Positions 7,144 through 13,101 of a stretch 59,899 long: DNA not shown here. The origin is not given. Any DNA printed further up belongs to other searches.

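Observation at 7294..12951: Single-polypeptide FAAL-ACP-C-FkbH-PCP starter predicted to build an O-acyl-glycerate cap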

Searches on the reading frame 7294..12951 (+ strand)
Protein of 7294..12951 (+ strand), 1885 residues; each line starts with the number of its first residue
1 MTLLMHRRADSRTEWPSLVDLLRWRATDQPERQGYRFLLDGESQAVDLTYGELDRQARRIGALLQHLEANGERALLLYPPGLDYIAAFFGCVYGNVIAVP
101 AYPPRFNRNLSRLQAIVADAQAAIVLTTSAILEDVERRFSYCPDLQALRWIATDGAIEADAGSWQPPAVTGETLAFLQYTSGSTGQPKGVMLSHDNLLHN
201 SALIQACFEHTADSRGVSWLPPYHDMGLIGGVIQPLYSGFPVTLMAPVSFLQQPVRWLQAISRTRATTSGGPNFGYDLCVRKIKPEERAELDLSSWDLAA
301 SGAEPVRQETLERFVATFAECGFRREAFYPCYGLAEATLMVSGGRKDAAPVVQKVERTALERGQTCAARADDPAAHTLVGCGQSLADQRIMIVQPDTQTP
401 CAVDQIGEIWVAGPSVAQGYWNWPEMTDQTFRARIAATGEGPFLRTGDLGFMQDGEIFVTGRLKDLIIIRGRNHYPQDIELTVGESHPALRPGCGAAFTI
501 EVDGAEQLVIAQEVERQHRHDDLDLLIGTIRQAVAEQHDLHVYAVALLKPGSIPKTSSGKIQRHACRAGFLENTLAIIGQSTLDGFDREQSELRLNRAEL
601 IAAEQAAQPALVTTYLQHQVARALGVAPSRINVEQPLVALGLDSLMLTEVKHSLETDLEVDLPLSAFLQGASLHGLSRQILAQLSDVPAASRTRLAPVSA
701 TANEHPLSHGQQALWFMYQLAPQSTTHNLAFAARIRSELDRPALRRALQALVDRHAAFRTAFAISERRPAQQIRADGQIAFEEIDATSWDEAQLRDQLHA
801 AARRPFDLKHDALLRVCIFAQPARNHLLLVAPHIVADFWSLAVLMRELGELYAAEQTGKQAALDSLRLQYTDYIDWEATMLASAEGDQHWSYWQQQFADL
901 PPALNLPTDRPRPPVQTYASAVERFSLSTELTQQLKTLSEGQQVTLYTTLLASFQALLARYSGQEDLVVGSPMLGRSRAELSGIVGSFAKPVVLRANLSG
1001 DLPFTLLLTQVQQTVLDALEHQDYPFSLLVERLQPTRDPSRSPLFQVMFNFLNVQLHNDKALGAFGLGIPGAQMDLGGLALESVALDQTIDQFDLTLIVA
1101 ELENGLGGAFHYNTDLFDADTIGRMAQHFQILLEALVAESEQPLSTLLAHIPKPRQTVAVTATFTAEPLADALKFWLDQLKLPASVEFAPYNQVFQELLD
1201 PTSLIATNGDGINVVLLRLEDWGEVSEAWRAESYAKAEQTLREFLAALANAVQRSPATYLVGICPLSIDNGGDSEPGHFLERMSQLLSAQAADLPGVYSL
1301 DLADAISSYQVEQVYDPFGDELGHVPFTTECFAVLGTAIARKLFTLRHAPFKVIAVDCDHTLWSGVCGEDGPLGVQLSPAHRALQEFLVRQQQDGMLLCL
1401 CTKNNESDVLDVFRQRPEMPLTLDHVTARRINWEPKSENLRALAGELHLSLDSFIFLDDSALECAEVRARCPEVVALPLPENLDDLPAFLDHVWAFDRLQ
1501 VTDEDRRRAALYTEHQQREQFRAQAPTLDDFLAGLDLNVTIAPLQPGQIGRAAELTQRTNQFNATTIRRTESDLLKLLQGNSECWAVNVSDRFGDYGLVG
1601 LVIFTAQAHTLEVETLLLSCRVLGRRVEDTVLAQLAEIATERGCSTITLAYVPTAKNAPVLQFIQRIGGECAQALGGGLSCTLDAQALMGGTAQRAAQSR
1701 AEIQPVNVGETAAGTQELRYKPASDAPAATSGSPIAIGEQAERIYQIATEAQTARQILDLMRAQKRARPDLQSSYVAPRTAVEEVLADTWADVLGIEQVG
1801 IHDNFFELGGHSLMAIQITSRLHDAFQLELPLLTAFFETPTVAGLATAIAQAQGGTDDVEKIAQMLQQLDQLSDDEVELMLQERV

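Call 5: search_protein_families(library=pfam, proteins=[window:7294-12951:+], max_evalue=0.01)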
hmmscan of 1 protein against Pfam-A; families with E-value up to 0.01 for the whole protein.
window:7294-12951:+ (1885 aa): 6 families
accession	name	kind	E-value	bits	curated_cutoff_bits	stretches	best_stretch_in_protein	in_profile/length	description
PF00668.25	Condensation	-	2.4e-99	333.6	30.6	1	703-1147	3-444/456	Condensation domain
PF00501.34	AMP-binding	-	4.8e-65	220.3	29.9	1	24-421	3-384/384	AMP-binding enzyme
PF00550.31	PP-binding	-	5.4e-31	107.1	20.8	2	1785-1849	2-67/67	Phosphopantetheine attachment site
PF23024.1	AMP-dom_DIP2-like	-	4.2e-11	43.3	27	1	465-579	2-109/110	Disco-interacting protein 2-like, AMP domain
PF23297.2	ACP_SdgA_C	-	1.2e-06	29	27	1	610-684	9-83/95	Highly reducing polyketide synthase sdgA, C-terminal ACP domain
PF24919.1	Mug62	-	0.00011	22.3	27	1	513-576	82-148/164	Meiotically up-regulated gene 62 protein-like domain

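Call 6: search_protein_families(library=ncbifam, proteins=[window:7294-12951:+], max_evalue=0.01)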
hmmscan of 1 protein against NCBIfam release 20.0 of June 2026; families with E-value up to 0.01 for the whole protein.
window:7294-12951:+ (1885 aa): 101 families (the best 25 are shown)
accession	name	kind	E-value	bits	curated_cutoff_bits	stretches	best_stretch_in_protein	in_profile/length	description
NF004282.0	PRK05691.1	subfamily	0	1042.7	4090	3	17-577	10-565/4334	non-ribosomal peptide synthase/polyketide synthase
NF004509.1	PRK05850.1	subfamily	8.3e-139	463.5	775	1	17-572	4-570/578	fatty-acid--AMP ligase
NF009124.0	PRK12476.1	subfamily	4.2e-134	448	922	1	21-576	39-610/612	fatty acyl-AMP ligase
NF038339.3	FAAL_FadD32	equivalog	1.8e-131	439.3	975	1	17-576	19-614/625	long-chain-fatty-acid--AMP ligase FadD32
NF038337.1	FAAL_FadD21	exception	1.2e-123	413.7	1100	1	17-570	5-569/579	fatty-acid--AMP ligase FAAL21/FadD21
NF040633.1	FadD32_Coryne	exception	8.7e-121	404.1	875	1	35-571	50-613/614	FadD32-like long-chain-fatty-acid--AMP ligase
NF006624.1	PRK09192.1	subfamily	1.5e-119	400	600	1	9-574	9-564/567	fatty acyl-AMP ligase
NF047350.1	aureusi_NRPS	equivalog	1.8e-118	396.6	2500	4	630-1144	925-1405/2373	aureusimine non-ribosomal peptide synthetase AusA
NF038338.1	FAAL_FadD28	exception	3.1e-104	349.4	1100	1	22-570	10-570/580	fatty-acid--AMP ligase FAAL28/FadD28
NF005850.0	PRK07768.1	subfamily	5.2e-98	328.6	572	1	161-568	141-541/545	long-chain-fatty-acid--CoA ligase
TIGR01686.1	FkbH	subfamily_domain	1.2e-90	304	146.65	1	1352-1670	4-320/323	FkbH domain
NF004510.0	PRK05851.1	equivalog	2.1e-64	217.6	621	1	48-568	32-518/525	long-chain-fatty acid--ACP ligase MbtM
NF038078.1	NRPS_MxcG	equivalog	1.6e-60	204.7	2300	3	42-570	476-960/1442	myxochelin non-ribosomal peptide synthetase MxcG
NF004837.0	PRK06187.1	subfamily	1.7e-45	155.3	476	1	19-573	11-525/531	long-chain-fatty-acid--CoA ligase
TIGR01733.1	AA-adenyl-dom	subfamily_domain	5.7e-44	150.5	317.4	1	49-486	1-400/409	amino acid adenylation domain-containing protein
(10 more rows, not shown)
